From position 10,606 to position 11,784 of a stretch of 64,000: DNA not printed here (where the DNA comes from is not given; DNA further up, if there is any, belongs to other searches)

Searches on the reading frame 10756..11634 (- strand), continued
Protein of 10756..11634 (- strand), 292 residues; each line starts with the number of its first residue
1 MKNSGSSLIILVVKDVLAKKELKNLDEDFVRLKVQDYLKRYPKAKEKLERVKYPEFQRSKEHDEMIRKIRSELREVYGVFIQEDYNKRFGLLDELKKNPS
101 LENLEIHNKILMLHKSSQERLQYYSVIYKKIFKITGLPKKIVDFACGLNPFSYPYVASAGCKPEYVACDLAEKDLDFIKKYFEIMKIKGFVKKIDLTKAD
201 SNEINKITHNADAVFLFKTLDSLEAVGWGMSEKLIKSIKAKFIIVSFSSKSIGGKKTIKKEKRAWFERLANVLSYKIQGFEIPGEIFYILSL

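Call 14: find_encoding_contigs(protein=P0091, flank=6000, max_places=2)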
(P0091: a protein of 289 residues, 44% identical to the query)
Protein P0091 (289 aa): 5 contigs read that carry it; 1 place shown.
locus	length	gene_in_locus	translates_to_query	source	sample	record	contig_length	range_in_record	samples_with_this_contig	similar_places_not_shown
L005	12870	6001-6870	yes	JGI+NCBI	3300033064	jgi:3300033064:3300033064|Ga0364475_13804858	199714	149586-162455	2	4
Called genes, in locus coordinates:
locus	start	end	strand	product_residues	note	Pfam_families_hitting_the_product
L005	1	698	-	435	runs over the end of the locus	-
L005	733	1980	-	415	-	-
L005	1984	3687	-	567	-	-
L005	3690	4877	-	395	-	-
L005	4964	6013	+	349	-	PF26356:Pelota_N, PF03464:eRF1_2, PF03465:eRF1_3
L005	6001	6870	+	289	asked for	PF07091:FmrO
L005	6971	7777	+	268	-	PF01978:TrmB, PF11495:TrmB_EBD_N (weak)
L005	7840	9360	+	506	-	PF01409:tRNA-synt_2d, PF00152:tRNA-synt_2 (faint)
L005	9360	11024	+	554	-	PF18262:PhetRS_B1 (faint), PF03483:B3_4, PF03484:B5, PF17759:tRNA_synthFbeta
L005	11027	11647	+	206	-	PF18306:LDcluster4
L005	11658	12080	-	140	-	-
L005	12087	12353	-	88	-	PF01199:Ribosomal_L34e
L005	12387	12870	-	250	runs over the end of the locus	PF01956:EMC3_TMCO1, PF02096:60KD_IMP (weak), PF13858:DUF4199 (weak)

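Call 29: search_dna_similar(query=window:10756-11634:-, collection=plasmids, mode=protein, max_evalue=0.001, max_rows=40, rows=spread)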
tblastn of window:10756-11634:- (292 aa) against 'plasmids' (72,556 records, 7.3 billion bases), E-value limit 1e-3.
Records with a match: 146; places in all: 147; records where one place covers at least 80% of the query: 0.
Best place of each record, by identity: <60% 146.
By first word of the organism name: Klebsiella 58; Escherichia 26; Enterobacter 24; Providencia 15; Citrobacter 11; Serratia 6; Salmonella 2; Raoultella 2; Proteus 1; Morganella 1.
By predicted mobility (MOB-suite, as given by PLSDB): conjugative 139; non-mobilizable 6; mobilizable 1.
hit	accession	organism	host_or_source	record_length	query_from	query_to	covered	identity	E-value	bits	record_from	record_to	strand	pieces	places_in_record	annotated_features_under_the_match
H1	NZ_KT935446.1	Klebsiella pneumoniae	-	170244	5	224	75%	25.2%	3e-5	53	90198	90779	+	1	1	16S rRNA (guanine(1405)-N(7))-methyltransferase RmtD2 | rmtD2: 16S rRNA (guanine(1405)-N(7))-methyltransferase RmtD2 | tRNA guanosine(34) transglycosylase Tgt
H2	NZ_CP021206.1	Escherichia coli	Homo sapiens,blood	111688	42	218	61%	31.1%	2e-14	81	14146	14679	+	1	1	RmtC family 16S rRNA (guanine(1405)-N(7))-methyltransferase | rmtC: RmtC family 16S rRNA (guanine(1405)-N(7))-methyltransferase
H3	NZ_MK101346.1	Citrobacter freundii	Homo sapiens,sputum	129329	42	218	61%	31.1%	2e-14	81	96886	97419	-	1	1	RmtC family 16S rRNA (guanine(1405)-N(7))-methyltransferase | rmtC: RmtC family 16S rRNA (guanine(1405)-N(7))-methyltransferase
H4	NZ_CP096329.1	Providencia sp. PROV101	Clinical or host-associated ...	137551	42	218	61%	31.1%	2e-14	81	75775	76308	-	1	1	RmtC family 16S rRNA (guanine(1405)-N(7))-methyltransferase | rmtC: RmtC family 16S rRNA (guanine(1405)-N(7))-methyltransferase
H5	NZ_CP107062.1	Escherichia coli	Homo sapiens,Clinical 2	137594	42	218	61%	31.1%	2e-14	81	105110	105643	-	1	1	RmtC family 16S rRNA (guanine(1405)-N(7))-methyltransferase | rmtC: RmtC family 16S rRNA (guanine(1405)-N(7))-methyltransferase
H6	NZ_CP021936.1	Escherichia coli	-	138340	42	218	61%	31.1%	2e-14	81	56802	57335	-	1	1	RmtC family 16S rRNA (guanine(1405)-N(7))-methyltransferase | rmtC: RmtC family 16S rRNA (guanine(1405)-N(7))-methyltransferase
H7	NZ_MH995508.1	Enterobacter cloacae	Rectal swab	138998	42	218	61%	31.1%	2e-14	81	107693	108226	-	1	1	RmtC family 16S rRNA (guanine(1405)-N(7))-methyltransferase | rmtC: RmtC family 16S rRNA (guanine(1405)-N(7))-methyltransferase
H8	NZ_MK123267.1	Escherichia coli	hemoculture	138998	42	218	61%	31.1%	2e-14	81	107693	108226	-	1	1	RmtC family 16S rRNA (guanine(1405)-N(7))-methyltransferase | rmtC: RmtC family 16S rRNA (guanine(1405)-N(7))-methyltransferase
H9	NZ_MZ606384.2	Klebsiella pneumoniae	-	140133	42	218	61%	31.1%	2e-14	81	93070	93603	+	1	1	RmtC family 16S rRNA (guanine(1405)-N(7))-methyltransferase | rmtC: RmtC family 16S rRNA (guanine(1405)-N(7))-methyltransferase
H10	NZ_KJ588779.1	Klebsiella pneumoniae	Homo sapiens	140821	42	218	61%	31.1%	2e-14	81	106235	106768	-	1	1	RmtC family 16S rRNA (guanine(1405)-N(7))-methyltransferase | rmtC: RmtC family 16S rRNA (guanine(1405)-N(7))-methyltransferase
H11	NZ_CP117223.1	Klebsiella pneumoniae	whole organism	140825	42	218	61%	31.1%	2e-14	81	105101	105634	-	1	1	RmtC family 16S rRNA (guanine(1405)-N(7))-methyltransferase | rmtC: RmtC family 16S rRNA (guanine(1405)-N(7))-methyltransferase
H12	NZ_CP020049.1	Escherichia coli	-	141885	42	218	61%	31.1%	2e-14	81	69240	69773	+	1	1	RmtC family 16S rRNA (guanine(1405)-N(7))-methyltransferase | rmtC: RmtC family 16S rRNA (guanine(1405)-N(7))-methyltransferase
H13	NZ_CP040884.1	Escherichia coli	Homo sapiens,blood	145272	42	218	61%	31.1%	2e-14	81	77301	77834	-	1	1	RmtC family 16S rRNA (guanine(1405)-N(7))-methyltransferase | rmtC: RmtC family 16S rRNA (guanine(1405)-N(7))-methyltransferase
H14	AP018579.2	Klebsiella pneumoniae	Homo sapiens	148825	42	218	61%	31.1%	2e-14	81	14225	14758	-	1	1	rmtC: RmtC family 16S rRNA (guanine(1405)-N(7))-methyltransferase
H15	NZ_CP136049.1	Citrobacter freundii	Homo sapiens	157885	42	218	61%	31.1%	2e-14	81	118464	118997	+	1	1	RmtC family 16S rRNA (guanine(1405)-N(7))-methyltransferase | rmtC: RmtC family 16S rRNA (guanine(1405)-N(7))-methyltransferase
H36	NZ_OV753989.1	Klebsiella pneumoniae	-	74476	12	186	60%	26.3%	2e-8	62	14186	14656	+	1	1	RmtE family 16S rRNA (guanine(1405)-N(7))-methyltransferase | rmtE: RmtE family 16S rRNA (guanine(1405)-N(7))-methyltransferase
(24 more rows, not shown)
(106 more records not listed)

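Call 30: get_annotated_region(hit=H2, flank=600)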
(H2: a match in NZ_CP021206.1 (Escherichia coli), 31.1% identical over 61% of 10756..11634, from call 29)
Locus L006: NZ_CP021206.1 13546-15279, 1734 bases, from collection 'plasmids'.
description: Escherichia coli strain Z1002 plasmid p1002-NDM1, complete sequence
organism: Escherichia coli (NCBI taxid 562)
taxonomy: Bacteria; Pseudomonadota; Gammaproteobacteria; Enterobacterales; Enterobacteriaceae; Escherichia; Escherichia coli
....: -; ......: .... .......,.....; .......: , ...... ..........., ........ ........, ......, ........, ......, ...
typing (MOB-suite, as given by PLSDB): conjugative; replicon IncC; relaxase MOBH,MOBH; mating-pair formation MPF_F
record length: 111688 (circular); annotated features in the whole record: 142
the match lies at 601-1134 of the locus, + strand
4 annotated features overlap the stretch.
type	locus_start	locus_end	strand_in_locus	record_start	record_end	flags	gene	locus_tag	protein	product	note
CDS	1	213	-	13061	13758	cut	-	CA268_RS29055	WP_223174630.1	IS1 family transposase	-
CDS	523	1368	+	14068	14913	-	-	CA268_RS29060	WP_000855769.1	RmtC family 16S rRNA (guanine(1405)-N(7))-methyltransferase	-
predicted_resistance_gene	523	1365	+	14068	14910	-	rmtC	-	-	RmtC family 16S rRNA (guanine(1405)-N(7))-methyltransferase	predicted by amrfinderplus; class AMINOGLYCOSIDE; identity 100.0%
CDS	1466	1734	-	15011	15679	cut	nth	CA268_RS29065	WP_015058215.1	endonuclease III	-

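Call 31: get_annotated_region(hit=H1, flank=600)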
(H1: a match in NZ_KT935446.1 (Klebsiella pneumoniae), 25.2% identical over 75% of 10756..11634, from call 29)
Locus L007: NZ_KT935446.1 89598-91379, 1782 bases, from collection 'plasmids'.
description: Klebsiella pneumoniae strain Kp2964 plasmid 2964TF, complete sequence
organism: Klebsiella pneumoniae (NCBI taxid 573)
taxonomy: Bacteria; Pseudomonadota; Gammaproteobacteria; Enterobacterales; Enterobacteriaceae; Klebsiella; Klebsiella pneumoniae
host: -; source: -; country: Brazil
typing (MOB-suite, as given by PLSDB): conjugative; replicon IncC,IncP; relaxase MOBP; mating-pair formation MPF_T
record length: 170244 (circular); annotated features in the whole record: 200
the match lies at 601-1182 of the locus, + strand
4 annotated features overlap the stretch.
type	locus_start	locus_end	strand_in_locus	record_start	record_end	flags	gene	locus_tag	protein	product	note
CDS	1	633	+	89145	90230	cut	-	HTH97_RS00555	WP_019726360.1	tRNA guanosine(34) transglycosylase Tgt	-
CDS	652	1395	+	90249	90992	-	-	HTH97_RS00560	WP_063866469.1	16S rRNA (guanine(1405)-N(7))-methyltransferase RmtD2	-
predicted_resistance_gene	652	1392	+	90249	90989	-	rmtD2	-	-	16S rRNA (guanine(1405)-N(7))-methyltransferase RmtD2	predicted by amrfinderplus; class AMINOGLYCOSIDE; identity 100.0%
CDS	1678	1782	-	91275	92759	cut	-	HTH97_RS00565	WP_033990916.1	IS91 family transposase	-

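Call 32: get_annotated_region(hit=H36, flank=600)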
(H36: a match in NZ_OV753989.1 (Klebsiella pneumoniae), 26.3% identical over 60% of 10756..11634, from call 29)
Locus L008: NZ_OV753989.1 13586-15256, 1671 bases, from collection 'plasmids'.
description: Klebsiella pneumoniae isolate BB1542 plasmid BB1542_pRMTE4, complete sequence
organism: Klebsiella pneumoniae (NCBI taxid 573)
taxonomy: Bacteria; Pseudomonadota; Gammaproteobacteria; Enterobacterales; Enterobacteriaceae; Klebsiella; Klebsiella pneumoniae
host: -; source: -; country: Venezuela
typing (MOB-suite, as given by PLSDB): conjugative; replicon IncL/M; relaxase MOBP; mating-pair formation MPF_I
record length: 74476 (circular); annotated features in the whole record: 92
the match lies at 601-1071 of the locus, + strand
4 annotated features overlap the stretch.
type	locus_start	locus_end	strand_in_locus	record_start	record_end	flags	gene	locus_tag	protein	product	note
CDS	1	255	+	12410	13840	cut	-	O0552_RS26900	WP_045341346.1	IS91 family transposase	-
CDS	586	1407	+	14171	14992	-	-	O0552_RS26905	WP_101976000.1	RmtE family 16S rRNA (guanine(1405)-N(7))-methyltransferase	GO:0046677 - response to antibiotic [Evidence IEA]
predicted_resistance_gene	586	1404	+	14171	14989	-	rmtE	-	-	RmtE family 16S rRNA (guanine(1405)-N(7))-methyltransferase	predicted by amrfinderplus; class AMINOGLYCOSIDE; identity 98.9%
CDS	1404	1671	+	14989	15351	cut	-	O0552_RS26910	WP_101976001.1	hypothetical protein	-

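Call 33: predict_structure(alignment_id=A1)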
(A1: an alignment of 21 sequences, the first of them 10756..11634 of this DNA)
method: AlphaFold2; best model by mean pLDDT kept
length: 292 residues; sequences in the alignment: 21
mean_pLDDT: 91.0   pTM: 0.85
mean pLDDT of the five models: 91.0, 90.0, 89.7, 89.3, 87.4
residues with pLDDT >= 90: 208; 70-90: 72; 50-70: 9; < 50: 3
segments of 3 or more residues with pLDDT < 50: 1-3
pLDDT, mean of each block of 10 residues (from residue 1): 67 90 83 92 93 95 92 74 88 97 95 90 97 98 91 96 96 93 97 90 95 96 87 96 94 74 91 96 95 92
secondary structure, 60 per line:
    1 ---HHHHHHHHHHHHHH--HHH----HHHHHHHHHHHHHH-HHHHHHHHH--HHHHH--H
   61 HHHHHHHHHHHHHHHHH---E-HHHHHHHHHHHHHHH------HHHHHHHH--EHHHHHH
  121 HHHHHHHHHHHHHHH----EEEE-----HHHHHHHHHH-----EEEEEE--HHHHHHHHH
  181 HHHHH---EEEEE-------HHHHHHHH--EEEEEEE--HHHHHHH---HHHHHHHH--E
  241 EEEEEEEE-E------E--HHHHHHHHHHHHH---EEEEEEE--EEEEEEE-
elements in order: H4-17 H27-40 H42-50 H53-57 H60-77 H83-97 H104-111 H115-135 E140-143 H149-158 E164-169 H172-185 E189-193 H201-208 E211-217 H220-226 H230-237 E240-248 H260-272 E276-282 E285-291

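Call 34: search_protein_representatives(alignment_id=A1)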
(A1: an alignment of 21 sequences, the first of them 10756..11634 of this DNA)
Query: 21 sequences, 281 profile positions. Proteins with E-value up to 0.001 (for the whole library): 1868; up to 1e-10: 1502; up to 1e-30: 655. The best 150 are listed.
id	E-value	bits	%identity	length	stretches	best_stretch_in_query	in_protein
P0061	4.6e-112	390.2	-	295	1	5-280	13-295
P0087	3.0e-110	384.3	-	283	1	4-280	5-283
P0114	3.2e-102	357.9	-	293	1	5-280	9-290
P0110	8.6e-101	353.2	-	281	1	2-280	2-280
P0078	1.6e-97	342.5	-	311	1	5-280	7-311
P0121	3.7e-96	338.0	-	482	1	7-280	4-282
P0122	9.1e-95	333.5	-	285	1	4-280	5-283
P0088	3.4e-92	325.0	-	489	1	7-280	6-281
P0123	3.5e-92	325.0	-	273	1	5-280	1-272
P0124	3.2e-91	321.9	-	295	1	6-280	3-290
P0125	1.3e-90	319.8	-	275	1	6-279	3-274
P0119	4.4e-89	314.8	-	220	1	62-280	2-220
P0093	1.5e-88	313.0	-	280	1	5-278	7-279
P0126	1.8e-88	312.8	-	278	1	5-280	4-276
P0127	1.7e-87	309.6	-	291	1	5-279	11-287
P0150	2.3e-76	273.1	-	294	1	7-279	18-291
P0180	4.1e-71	255.9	-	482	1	6-280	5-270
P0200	2.6e-68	246.7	-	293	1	4-280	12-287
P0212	9.3e-67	241.6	-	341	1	6-279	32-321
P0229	1.2e-64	234.7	-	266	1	4-280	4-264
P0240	1.1e-63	231.6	-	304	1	5-280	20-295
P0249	6.4e-63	229.0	-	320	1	1-280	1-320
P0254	2.0e-62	227.4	-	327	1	5-280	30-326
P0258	1.1e-61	225.0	-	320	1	6-280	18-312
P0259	1.2e-61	224.8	-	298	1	5-280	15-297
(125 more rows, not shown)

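Call 35: list_cluster_members(proteins=[P0259, P0258, P0254, P0249, P0240, P0229, P0212, P0200, P0180, P0150])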
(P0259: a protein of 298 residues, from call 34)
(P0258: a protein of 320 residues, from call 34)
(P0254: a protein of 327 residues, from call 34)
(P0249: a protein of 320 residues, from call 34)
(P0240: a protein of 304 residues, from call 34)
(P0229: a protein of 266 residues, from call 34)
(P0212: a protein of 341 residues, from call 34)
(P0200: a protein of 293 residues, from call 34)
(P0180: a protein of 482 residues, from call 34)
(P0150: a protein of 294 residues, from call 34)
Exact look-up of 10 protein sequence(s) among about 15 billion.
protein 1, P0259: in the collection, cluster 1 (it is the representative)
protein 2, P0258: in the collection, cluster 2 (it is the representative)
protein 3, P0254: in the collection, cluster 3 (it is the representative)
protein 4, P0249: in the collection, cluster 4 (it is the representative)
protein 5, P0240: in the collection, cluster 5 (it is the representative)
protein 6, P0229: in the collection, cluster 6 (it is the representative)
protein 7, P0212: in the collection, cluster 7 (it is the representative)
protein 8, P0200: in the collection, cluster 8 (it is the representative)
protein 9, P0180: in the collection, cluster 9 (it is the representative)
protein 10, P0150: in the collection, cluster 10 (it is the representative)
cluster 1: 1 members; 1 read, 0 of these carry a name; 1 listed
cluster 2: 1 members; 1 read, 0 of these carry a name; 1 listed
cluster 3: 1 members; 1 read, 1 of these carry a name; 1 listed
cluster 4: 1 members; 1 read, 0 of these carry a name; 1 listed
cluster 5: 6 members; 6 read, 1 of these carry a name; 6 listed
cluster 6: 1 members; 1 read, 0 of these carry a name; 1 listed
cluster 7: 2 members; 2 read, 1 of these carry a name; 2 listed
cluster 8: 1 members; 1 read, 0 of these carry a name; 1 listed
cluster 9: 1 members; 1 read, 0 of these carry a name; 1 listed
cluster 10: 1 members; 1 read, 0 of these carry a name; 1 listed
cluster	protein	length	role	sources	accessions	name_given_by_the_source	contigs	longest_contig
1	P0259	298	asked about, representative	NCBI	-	-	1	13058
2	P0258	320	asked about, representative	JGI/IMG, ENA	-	-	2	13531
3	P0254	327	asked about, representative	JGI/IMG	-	16S rRNA (guanine(1405)-N(7))-methyltransferase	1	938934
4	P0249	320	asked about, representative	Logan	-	-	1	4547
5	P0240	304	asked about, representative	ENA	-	-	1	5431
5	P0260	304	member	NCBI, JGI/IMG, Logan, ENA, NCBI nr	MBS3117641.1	hypothetical protein J4430_02055 [Candidatus Woesearchaeota archaeon] | hypothetical protein [Candidatus Woesearchaeota archaeon]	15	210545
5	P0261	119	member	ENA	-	-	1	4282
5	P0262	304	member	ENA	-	-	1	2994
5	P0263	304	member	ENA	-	-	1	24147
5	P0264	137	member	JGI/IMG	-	-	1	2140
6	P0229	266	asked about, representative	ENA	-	-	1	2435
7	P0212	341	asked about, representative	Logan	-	-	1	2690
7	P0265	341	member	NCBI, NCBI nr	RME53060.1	hypothetical protein D6783_02945 [Candidatus Woesearchaeota archaeon] | MAG: hypothetical protein D6783_02945 [Candidatus Woesearchaeota archaeon]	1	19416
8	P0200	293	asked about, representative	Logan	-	-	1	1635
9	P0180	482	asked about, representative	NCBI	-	-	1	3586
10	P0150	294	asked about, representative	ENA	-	-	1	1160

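Call 37: find_encoding_contigs(protein=P0110, flank=5000, max_places=1)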
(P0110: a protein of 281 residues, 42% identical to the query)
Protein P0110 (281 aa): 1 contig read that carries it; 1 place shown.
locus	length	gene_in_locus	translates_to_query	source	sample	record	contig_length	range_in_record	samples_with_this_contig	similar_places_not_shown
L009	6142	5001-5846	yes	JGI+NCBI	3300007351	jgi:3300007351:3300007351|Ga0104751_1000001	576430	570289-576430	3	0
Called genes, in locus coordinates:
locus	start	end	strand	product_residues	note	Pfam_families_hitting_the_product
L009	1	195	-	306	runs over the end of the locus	-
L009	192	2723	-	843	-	PF00877:NLPC_P60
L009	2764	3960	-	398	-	-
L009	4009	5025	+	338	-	PF26356:Pelota_N, PF03465:eRF1_3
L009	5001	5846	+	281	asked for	PF07091:FmrO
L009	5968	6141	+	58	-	PF01978:TrmB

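Call 38: find_encoding_contigs(protein=P0114, flank=5000, max_places=1)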
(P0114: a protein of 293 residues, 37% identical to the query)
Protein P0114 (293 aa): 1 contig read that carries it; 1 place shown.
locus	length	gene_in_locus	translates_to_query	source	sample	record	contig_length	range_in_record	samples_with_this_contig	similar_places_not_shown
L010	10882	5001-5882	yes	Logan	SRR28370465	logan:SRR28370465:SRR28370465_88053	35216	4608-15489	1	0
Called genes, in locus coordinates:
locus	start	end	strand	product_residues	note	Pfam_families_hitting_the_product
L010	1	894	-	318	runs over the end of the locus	-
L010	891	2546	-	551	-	-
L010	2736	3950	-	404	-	-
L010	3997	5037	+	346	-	PF26356:Pelota_N, PF03464:eRF1_2 (weak), PF03465:eRF1_3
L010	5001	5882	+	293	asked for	PF07091:FmrO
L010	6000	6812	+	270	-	PF01978:TrmB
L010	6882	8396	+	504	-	PF10771:DUF2582 (faint), PF01409:tRNA-synt_2d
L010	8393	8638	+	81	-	-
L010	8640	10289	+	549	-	PF18262:PhetRS_B1 (faint), PF03483:B3_4 (weak), PF03484:B5, PF17759:tRNA_synthFbeta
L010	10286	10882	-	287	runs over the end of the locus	PF01875:Memo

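Call 39: find_encoding_contigs(protein=P0079, flank=5000, max_places=1)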
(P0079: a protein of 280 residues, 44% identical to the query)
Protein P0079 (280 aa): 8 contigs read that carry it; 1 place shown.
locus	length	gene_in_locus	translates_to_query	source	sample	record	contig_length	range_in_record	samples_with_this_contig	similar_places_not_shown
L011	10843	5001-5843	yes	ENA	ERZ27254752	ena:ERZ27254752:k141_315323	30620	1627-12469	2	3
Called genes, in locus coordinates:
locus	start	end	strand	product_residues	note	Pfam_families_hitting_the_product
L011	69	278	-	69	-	-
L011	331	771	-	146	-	PF01850:PIN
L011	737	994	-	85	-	-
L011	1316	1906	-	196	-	PF09622:DUF2391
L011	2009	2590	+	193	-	-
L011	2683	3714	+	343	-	PF17244:CDC24_OB3 (faint), PF01336:tRNA_anti-codon, PF08646:Rep_fac-A_C (weak)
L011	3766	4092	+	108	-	-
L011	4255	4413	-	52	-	-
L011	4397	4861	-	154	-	-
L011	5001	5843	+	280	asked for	PF07091:FmrO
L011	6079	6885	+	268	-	PF01978:TrmB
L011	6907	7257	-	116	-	-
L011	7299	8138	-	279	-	PF01738:DLH, PF12146:Hydrolase_4, PF00561:Abhydrolase_1, PF12697:Abhydrolase_6, PF00326:Peptidase_S9 (faint)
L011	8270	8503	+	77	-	-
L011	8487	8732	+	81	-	-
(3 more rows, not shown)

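Call 40: find_encoding_contigs(protein=P0099, flank=5000, max_places=1)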
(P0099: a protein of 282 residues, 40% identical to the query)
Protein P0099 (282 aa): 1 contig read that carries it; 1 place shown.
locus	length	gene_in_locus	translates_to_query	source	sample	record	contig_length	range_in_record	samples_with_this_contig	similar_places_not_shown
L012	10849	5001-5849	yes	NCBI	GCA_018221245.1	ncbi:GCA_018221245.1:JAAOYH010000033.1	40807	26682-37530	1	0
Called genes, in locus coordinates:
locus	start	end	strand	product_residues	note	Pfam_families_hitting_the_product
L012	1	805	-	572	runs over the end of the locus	PF01464:SLT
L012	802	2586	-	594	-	-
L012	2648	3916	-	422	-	-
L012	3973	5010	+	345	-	PF26356:Pelota_N, PF03465:eRF1_3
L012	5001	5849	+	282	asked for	PF07091:FmrO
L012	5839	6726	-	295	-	PF03372:Exo_endo_phos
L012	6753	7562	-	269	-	PF01978:TrmB, PF11495:TrmB_EBD_N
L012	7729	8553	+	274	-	-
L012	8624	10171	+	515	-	PF01409:tRNA-synt_2d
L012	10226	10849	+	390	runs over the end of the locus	PF14528:LAGLIDADG_3 (faint)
